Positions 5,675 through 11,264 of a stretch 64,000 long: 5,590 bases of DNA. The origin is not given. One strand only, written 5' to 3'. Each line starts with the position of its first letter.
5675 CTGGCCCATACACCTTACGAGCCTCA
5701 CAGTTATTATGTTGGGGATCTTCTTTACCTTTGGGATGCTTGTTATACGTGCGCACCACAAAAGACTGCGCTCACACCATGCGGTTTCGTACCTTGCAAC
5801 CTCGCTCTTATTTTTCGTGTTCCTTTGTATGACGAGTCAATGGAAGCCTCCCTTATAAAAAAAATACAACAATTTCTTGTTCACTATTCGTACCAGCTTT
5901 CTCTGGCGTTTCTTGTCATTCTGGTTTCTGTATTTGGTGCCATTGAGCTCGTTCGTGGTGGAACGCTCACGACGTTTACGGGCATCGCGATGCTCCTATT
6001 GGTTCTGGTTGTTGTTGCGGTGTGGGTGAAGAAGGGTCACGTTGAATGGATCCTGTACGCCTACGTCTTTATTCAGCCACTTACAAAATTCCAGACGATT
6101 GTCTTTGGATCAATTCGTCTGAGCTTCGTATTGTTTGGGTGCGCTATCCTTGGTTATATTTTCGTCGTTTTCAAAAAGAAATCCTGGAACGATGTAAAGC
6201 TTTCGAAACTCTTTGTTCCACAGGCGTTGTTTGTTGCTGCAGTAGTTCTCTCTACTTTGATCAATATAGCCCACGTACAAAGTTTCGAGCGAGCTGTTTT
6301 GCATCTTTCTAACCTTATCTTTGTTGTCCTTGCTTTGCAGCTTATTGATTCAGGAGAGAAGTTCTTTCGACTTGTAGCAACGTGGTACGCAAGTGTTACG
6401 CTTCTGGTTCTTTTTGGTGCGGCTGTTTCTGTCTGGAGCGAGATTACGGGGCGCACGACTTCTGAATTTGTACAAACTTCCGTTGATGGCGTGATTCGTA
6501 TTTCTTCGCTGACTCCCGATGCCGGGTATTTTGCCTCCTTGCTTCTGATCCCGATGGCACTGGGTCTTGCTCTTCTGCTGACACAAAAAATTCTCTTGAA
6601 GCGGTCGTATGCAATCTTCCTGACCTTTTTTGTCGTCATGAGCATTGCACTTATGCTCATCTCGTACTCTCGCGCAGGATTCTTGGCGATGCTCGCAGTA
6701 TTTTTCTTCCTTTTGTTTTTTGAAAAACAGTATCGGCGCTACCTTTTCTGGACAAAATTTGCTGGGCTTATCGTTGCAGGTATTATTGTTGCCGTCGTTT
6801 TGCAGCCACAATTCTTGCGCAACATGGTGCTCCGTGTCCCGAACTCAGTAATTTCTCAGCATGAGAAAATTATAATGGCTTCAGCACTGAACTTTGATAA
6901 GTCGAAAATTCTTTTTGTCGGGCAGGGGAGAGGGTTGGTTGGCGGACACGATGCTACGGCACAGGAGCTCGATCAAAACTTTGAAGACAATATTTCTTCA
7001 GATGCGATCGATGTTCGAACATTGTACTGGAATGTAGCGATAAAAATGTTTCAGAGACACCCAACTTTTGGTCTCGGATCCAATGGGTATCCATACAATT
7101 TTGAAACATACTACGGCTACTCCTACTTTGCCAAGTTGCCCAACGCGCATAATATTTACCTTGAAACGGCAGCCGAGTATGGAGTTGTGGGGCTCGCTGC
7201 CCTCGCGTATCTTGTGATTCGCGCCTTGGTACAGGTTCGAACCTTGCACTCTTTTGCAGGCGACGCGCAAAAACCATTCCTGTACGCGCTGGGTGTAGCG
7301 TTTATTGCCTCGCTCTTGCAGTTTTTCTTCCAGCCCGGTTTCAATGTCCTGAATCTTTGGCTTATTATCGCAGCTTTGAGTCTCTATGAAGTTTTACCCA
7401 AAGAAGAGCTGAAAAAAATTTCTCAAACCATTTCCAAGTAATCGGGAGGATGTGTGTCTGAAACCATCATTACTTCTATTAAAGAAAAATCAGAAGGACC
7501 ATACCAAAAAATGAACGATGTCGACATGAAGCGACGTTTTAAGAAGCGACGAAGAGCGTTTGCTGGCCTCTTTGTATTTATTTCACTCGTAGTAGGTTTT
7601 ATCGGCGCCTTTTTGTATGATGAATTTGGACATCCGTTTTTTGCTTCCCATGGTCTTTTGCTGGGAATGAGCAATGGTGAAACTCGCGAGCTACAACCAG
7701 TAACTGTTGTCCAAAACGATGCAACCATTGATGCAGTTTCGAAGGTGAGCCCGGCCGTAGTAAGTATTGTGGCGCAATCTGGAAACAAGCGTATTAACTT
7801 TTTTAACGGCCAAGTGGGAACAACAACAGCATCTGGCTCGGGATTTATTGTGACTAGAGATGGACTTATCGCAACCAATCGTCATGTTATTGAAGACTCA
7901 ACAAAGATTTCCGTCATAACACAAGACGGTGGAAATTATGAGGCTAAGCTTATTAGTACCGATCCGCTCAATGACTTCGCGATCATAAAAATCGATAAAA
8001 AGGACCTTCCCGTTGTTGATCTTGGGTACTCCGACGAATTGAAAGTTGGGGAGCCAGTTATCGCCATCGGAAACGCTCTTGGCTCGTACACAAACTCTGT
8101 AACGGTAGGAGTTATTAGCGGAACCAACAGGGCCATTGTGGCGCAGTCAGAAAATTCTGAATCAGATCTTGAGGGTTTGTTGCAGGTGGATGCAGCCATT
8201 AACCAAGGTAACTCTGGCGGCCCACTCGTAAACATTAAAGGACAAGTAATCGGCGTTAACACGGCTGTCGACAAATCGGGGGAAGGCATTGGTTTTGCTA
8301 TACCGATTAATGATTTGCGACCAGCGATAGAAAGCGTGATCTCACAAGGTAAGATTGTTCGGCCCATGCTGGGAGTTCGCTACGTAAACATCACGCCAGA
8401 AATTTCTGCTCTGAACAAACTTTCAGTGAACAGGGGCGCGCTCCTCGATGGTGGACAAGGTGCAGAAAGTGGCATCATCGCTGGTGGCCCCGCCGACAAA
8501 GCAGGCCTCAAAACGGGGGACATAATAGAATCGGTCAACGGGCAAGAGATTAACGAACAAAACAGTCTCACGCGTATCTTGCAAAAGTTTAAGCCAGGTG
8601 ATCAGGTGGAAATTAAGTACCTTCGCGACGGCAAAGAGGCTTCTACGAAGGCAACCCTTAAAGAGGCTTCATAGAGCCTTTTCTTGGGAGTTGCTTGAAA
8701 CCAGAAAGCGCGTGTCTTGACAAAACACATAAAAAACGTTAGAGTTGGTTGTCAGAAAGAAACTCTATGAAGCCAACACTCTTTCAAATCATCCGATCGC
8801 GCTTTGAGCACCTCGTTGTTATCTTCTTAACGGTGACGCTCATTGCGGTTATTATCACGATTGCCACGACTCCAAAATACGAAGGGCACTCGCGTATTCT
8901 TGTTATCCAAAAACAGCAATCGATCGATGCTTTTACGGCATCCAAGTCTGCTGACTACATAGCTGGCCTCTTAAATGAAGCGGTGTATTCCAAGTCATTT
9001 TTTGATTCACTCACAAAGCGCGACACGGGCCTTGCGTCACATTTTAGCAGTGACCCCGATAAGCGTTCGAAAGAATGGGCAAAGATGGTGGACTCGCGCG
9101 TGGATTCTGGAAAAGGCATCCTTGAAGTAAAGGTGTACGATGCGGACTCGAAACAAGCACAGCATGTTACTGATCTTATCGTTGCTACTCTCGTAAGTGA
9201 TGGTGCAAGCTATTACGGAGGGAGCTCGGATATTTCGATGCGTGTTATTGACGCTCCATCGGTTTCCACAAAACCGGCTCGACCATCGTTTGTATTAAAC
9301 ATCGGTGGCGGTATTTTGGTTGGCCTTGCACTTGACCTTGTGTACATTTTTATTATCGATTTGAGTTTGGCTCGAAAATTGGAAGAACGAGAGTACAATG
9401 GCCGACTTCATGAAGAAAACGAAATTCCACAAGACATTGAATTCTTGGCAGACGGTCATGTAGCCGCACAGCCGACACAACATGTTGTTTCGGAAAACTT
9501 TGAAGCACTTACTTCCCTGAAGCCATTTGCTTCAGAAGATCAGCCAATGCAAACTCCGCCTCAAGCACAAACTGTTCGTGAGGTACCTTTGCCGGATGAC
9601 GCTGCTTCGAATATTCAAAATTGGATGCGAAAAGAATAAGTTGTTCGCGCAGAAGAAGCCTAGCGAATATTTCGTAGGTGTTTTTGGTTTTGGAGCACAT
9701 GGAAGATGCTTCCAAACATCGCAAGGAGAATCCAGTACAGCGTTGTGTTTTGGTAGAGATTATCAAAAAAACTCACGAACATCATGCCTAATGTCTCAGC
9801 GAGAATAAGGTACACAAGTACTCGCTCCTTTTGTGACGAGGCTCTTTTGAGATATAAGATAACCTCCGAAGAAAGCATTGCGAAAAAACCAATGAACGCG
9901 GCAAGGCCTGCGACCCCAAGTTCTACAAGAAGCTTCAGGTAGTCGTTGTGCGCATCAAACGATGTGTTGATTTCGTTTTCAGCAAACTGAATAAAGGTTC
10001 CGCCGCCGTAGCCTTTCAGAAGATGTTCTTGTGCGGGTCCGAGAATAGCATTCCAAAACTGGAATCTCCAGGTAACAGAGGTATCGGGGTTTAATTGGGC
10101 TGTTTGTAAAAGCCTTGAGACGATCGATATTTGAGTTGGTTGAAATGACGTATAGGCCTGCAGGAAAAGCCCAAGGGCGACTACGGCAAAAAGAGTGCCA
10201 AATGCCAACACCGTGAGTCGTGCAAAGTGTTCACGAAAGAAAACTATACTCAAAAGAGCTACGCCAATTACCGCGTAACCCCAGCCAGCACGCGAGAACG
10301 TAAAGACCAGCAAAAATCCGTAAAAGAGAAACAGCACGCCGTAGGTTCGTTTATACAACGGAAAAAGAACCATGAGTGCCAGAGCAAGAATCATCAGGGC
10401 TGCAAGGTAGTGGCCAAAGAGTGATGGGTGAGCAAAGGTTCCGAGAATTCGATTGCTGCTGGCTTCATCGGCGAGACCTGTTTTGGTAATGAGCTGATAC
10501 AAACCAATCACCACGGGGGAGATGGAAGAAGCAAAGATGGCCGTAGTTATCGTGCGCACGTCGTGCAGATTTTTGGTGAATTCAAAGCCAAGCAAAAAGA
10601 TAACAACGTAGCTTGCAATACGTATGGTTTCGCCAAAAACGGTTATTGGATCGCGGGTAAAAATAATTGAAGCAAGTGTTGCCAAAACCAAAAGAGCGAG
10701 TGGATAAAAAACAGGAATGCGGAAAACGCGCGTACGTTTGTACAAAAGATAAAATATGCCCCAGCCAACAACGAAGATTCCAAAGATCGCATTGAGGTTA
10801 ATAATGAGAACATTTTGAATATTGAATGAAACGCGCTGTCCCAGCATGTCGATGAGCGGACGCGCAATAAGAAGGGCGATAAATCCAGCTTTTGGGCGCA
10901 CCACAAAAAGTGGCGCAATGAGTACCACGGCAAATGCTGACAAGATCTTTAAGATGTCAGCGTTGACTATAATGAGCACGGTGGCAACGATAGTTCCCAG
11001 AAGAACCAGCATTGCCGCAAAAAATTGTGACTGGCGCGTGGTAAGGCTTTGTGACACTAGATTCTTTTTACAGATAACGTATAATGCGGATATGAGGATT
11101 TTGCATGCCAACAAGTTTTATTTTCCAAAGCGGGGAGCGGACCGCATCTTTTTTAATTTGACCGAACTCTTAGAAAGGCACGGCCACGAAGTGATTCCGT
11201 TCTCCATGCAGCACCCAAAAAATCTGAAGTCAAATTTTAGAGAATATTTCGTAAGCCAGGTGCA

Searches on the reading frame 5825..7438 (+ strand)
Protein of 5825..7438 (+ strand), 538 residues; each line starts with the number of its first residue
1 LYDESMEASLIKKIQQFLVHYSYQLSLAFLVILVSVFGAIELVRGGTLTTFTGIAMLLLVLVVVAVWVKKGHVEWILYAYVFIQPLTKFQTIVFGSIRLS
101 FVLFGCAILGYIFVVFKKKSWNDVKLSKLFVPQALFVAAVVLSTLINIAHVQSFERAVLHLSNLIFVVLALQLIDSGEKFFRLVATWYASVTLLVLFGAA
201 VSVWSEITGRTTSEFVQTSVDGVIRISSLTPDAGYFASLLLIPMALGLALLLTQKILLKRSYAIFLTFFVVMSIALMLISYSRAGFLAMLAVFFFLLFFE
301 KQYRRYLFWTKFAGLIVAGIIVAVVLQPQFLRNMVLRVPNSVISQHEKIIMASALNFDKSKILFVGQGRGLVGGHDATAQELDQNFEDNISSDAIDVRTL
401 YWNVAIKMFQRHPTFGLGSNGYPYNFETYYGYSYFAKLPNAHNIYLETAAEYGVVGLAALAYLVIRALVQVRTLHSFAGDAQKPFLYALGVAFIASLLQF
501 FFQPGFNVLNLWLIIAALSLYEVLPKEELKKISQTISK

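Call 8: search_protein_families(library=pfam, proteins=[window:5825-7438:+], max_evalue=0.001)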
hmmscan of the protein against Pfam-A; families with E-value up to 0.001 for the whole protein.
window:5825-7438:+ (538 aa): 1 family
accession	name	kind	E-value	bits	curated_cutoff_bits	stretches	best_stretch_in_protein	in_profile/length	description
PF04932.20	Wzy_C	-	7.3e-22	78.2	31.7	1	269-460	2-148/149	O-Antigen ligase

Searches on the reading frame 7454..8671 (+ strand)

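Call 8: search_protein_families(library=pfam, proteins=[window:7454-8671:+], max_evalue=0.001)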
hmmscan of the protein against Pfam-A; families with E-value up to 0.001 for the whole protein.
window:7454-8671:+ (406 aa): 6 families
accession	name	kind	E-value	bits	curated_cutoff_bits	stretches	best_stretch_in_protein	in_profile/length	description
PF13365.12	Trypsin_2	-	4.9e-33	115.3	27.6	1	128-268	1-144/144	Trypsin-like peptidase domain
PF00089.32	Trypsin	-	1e-17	65.2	20.6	1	123-292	18-220/220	Trypsin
PF13180.12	PDZ_2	-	6.7e-14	52.4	27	1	306-401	3-79/80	PDZ domain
PF17820.7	PDZ_6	-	6.8e-10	39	27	1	340-391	4-54/54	PDZ domain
PF00595.29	PDZ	-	3.6e-06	27.7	23.2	1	339-385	30-76/81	PDZ domain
PF14685.13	PDZ_Tricorn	-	0.0009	19.6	25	0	343-395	29-82/88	Tricorn protease PDZ domain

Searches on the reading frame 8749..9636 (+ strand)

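Call 8: search_protein_families(library=pfam, proteins=[window:8749-9636:+], max_evalue=0.001)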
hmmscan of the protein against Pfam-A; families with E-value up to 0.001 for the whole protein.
window:8749-9636:+ (296 aa): 1 family
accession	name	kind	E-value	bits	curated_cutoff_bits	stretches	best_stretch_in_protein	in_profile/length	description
PF02706.20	Wzz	-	1.8e-05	25.4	25.5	1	11-71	8-65/91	Chain length determinant protein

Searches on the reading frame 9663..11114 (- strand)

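Call 8: search_protein_families(library=pfam, proteins=[window:9663-11114:-], max_evalue=0.001)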
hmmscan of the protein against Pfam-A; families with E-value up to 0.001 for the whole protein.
window:9663-11114:- (484 aa): 1 family
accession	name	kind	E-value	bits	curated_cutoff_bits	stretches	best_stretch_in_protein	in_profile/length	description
PF04932.20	Wzy_C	-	1.3e-16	61.2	31.7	1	261-408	2-149/149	O-Antigen ligase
